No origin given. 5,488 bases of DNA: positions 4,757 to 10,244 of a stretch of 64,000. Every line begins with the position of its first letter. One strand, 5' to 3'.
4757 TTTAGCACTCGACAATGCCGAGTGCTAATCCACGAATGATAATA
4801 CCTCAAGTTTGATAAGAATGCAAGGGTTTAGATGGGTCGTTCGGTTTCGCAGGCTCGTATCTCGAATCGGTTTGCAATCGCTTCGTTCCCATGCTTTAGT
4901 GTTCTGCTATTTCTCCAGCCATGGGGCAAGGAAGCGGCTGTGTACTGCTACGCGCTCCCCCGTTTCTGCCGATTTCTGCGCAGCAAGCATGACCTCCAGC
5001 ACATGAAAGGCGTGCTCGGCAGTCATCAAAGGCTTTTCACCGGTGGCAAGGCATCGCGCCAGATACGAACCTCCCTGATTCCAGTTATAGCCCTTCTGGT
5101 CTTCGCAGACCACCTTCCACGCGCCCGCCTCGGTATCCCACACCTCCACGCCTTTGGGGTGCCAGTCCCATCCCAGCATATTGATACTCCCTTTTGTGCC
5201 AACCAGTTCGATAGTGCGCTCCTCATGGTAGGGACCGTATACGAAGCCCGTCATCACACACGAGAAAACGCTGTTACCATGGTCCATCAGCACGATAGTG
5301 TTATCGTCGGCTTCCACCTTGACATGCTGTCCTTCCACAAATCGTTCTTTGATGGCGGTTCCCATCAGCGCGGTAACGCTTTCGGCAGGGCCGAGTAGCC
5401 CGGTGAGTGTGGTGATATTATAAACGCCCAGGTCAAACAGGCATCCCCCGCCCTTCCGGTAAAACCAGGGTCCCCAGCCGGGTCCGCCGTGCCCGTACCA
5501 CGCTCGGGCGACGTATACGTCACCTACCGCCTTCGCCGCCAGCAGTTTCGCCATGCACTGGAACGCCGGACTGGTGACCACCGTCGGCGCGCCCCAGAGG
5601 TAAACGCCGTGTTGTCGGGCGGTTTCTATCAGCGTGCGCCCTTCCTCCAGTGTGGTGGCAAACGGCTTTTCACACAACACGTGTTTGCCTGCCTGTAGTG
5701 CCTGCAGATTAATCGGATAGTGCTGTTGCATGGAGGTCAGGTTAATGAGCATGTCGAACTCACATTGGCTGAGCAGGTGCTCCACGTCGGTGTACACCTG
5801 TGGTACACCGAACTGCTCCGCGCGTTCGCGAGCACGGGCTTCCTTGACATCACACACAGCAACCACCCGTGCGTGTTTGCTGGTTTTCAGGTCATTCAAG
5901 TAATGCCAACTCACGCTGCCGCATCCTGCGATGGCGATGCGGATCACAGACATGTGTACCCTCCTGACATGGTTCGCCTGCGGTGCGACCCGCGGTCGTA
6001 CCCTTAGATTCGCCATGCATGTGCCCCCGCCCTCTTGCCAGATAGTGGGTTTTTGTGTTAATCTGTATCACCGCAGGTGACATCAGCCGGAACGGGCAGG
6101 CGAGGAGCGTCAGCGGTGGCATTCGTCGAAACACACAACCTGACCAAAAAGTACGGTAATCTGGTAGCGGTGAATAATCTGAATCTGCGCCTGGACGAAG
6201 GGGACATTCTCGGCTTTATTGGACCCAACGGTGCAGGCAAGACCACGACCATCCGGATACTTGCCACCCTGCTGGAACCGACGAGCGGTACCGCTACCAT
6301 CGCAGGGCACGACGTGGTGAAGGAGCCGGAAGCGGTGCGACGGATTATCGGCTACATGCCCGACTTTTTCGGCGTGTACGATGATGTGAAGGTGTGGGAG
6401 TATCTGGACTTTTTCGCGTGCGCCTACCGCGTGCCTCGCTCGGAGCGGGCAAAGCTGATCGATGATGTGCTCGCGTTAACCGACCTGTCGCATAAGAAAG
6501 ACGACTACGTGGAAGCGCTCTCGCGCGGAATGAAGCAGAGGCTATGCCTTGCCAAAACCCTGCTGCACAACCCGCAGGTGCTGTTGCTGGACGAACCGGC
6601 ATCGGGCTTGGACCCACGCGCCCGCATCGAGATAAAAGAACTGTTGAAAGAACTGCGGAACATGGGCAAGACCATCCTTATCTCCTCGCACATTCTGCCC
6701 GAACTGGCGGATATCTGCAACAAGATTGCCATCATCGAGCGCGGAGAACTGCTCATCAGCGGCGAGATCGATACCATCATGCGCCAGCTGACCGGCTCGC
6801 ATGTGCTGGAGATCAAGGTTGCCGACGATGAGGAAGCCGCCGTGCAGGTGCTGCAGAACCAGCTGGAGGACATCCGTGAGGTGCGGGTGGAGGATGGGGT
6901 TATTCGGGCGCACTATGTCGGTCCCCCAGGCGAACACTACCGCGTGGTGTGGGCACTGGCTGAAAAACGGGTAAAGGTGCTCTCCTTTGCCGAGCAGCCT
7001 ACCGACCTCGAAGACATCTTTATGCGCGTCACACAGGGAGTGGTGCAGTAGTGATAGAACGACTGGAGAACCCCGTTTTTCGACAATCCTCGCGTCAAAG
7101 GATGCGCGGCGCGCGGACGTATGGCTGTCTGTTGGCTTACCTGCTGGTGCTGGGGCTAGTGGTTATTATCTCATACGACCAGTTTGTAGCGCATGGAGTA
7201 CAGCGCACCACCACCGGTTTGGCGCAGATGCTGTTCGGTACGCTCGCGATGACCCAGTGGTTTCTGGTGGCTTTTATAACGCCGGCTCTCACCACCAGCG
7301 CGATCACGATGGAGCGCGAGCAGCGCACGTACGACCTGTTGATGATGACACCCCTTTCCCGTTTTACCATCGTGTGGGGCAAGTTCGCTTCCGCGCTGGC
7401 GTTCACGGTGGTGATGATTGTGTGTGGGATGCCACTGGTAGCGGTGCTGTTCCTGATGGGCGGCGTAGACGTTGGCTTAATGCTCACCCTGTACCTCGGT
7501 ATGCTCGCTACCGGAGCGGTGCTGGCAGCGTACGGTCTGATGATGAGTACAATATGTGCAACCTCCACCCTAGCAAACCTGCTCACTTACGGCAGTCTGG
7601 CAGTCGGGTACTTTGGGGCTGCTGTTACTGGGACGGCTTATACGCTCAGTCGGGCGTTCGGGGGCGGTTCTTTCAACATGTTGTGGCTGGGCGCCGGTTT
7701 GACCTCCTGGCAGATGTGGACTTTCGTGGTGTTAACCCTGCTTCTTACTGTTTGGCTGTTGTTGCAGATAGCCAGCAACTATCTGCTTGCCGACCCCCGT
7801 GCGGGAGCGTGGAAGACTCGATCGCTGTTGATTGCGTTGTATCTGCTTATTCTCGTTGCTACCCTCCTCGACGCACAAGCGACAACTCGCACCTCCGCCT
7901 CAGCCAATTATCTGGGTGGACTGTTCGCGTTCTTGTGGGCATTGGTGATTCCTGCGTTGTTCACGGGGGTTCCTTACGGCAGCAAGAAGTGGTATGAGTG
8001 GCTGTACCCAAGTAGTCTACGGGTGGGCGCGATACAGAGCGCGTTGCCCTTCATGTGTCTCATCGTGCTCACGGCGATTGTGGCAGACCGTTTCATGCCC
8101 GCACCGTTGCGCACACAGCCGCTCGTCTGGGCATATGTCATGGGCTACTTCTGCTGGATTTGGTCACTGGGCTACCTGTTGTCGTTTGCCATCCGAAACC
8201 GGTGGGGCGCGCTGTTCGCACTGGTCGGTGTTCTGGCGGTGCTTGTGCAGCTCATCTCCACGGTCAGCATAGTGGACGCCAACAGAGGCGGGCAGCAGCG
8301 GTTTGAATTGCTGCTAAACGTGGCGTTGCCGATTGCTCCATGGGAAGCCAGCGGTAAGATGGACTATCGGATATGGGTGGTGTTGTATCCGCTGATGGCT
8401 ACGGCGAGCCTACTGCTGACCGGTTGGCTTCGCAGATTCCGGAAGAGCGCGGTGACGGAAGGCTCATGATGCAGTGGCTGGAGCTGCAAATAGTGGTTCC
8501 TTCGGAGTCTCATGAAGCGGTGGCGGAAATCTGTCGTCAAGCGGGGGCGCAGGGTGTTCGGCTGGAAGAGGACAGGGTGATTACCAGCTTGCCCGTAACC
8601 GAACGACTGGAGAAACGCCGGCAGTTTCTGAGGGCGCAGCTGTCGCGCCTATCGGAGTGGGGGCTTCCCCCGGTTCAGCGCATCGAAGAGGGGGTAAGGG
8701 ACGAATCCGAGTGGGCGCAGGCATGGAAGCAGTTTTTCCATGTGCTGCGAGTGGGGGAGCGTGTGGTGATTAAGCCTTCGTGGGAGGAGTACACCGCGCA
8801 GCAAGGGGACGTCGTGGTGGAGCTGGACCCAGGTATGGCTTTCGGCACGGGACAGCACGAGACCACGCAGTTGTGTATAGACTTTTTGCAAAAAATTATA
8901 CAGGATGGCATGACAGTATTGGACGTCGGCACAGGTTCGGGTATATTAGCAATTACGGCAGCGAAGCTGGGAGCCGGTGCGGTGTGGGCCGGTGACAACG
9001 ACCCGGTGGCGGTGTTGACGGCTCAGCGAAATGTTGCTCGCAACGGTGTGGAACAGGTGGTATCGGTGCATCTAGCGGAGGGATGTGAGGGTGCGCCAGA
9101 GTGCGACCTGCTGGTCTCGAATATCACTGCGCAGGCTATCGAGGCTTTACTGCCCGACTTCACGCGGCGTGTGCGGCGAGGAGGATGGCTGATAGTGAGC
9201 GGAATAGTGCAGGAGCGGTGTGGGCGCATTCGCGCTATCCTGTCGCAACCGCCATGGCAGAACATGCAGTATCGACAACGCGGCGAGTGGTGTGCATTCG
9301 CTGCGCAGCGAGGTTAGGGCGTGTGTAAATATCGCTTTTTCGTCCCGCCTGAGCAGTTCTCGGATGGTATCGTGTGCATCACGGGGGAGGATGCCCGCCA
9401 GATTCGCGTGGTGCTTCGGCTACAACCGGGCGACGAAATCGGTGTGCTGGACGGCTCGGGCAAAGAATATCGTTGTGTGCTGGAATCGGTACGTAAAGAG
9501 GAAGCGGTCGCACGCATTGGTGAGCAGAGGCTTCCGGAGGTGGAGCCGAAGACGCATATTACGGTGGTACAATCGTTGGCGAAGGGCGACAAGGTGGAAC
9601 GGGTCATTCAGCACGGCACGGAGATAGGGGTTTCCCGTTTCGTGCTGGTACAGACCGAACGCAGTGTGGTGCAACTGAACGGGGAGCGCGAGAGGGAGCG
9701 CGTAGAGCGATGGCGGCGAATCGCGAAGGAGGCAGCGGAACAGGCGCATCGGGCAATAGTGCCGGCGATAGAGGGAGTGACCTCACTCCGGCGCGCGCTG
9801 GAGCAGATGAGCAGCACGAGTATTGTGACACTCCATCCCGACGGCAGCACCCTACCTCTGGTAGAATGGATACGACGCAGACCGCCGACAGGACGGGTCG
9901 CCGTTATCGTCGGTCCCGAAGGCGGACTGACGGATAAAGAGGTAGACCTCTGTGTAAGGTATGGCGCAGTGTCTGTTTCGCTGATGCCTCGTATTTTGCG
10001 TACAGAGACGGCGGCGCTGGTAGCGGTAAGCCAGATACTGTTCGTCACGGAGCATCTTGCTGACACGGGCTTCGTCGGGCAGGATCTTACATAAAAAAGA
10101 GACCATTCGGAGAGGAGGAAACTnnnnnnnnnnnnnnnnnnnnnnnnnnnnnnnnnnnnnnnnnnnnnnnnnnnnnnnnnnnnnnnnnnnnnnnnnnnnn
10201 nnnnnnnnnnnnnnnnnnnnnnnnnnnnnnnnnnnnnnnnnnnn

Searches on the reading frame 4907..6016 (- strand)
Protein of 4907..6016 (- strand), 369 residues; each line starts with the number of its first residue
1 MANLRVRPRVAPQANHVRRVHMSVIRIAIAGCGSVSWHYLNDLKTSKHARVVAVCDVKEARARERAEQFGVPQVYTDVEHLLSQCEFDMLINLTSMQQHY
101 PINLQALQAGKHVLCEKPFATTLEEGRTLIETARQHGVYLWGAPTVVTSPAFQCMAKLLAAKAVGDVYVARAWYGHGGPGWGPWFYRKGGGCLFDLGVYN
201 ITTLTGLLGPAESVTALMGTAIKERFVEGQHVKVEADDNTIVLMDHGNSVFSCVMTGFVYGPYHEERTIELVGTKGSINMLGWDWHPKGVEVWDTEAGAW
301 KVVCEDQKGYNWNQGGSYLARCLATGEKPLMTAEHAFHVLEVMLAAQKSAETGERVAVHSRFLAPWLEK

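Call 54: search_protein_families(library=pfam, proteins=[window:4907-6016:-])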
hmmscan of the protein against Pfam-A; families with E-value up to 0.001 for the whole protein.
window:4907-6016:- (369 aa): 4 families
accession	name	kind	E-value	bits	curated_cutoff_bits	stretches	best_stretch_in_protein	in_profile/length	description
PF01408.29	GFO_IDH_MocA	-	1.1e-27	97.5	24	1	25-141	1-117/120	Oxidoreductase family, NAD-binding Rossmann fold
PF22725.1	GFO_IDH_MocA_C3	-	5.5e-22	78.5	27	1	152-278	1-123/124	GFO/IDH/MocA C-terminal domain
PF02894.22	GFO_IDH_MocA_C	-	4.6e-14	53.2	22.9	1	185-358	35-218/218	Oxidoreductase family, C-terminal alpha/beta domain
PF03447.22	NAD_binding_3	-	3.1e-10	41.2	24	1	31-139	1-112/116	Homoserine dehydrogenase, NAD binding domain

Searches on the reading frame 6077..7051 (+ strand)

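Call 54: search_protein_families(library=pfam, proteins=[window:6077-7051:+])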
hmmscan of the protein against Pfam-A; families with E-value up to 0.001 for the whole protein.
window:6077-7051:+ (324 aa): 5 families
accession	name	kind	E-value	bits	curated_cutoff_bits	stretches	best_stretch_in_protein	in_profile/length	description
PF00005.33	ABC_tran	-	2.6e-30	106.3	25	1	32-175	1-136/137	ABC transporter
PF13304.12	AAA_21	-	2.3e-16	61.2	27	1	137-211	227-303/304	AAA domain, putative AbiEii toxin, Type IV TA system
PF13732.12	DrrA1-3_C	-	1.6e-05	26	27.4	1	229-319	1-81/81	ATP-binding protein DrrA1-3-like, C-terminal domain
PF13401.12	AAA_22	-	2.3e-05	25.1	27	1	44-198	7-109/130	AAA domain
PF00004.35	AAA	-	0.00025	22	21.2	0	47-177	3-69/131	ATPase family associated with various cellular activities (AAA)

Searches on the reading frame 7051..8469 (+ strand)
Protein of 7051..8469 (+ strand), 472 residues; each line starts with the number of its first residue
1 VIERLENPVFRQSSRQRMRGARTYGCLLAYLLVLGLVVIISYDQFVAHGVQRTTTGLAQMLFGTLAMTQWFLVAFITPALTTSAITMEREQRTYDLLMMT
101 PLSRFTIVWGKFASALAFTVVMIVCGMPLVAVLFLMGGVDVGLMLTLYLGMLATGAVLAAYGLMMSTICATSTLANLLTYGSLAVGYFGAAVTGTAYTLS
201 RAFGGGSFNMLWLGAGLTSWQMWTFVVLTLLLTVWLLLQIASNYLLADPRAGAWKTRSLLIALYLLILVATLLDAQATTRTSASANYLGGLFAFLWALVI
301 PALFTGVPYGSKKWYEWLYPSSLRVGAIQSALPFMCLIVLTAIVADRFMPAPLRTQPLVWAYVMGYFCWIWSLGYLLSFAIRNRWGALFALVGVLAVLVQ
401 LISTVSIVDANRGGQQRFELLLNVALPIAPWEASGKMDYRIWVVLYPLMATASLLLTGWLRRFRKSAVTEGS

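Call 54: search_protein_families(library=pfam, proteins=[window:7051-8469:+])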
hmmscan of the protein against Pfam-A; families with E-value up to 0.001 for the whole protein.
window:7051-8469:+ (472 aa): 4 families
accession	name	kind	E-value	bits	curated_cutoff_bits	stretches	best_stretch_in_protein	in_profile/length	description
PF12679.13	ABC2_membrane_2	-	6.8e-10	39.1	27.2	1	9-193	3-202/283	ABC-2 family transporter protein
PF12698.13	ABC2_membrane_3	-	2e-06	27.6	31.6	1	54-191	157-289/347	ABC-2 family transporter protein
PF12730.13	ABC2_membrane_4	-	5.1e-06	27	27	1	30-170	18-158/179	ABC-2 family transporter protein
PF13346.12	ABC2_membrane_5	-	7.9e-05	22.7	25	1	65-223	35-179/205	ABC-2 family transporter protein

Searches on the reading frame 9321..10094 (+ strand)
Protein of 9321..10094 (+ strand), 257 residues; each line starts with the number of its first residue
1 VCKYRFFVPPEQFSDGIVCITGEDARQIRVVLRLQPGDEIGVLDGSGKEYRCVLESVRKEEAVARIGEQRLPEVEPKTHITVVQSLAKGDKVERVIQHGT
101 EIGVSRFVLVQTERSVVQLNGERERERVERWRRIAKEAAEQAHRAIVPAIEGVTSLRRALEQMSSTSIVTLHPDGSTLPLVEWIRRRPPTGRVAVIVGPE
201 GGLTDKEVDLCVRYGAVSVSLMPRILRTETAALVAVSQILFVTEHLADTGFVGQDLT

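Call 54: search_protein_families(library=pfam, proteins=[window:9321-10094:+])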
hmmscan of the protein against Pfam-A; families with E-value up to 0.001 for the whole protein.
window:9321-10094:+ (257 aa): 2 families
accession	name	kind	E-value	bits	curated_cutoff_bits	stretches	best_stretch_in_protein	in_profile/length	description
PF04452.19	Methyltrans_RNA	-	1.1e-47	162.1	23.9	1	76-239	3-164/165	RNA methyltransferase domain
PF20260.4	PUA_4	-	3.5e-10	40.2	23.9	1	20-66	1-47/48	RNA methyltransferase PUA domain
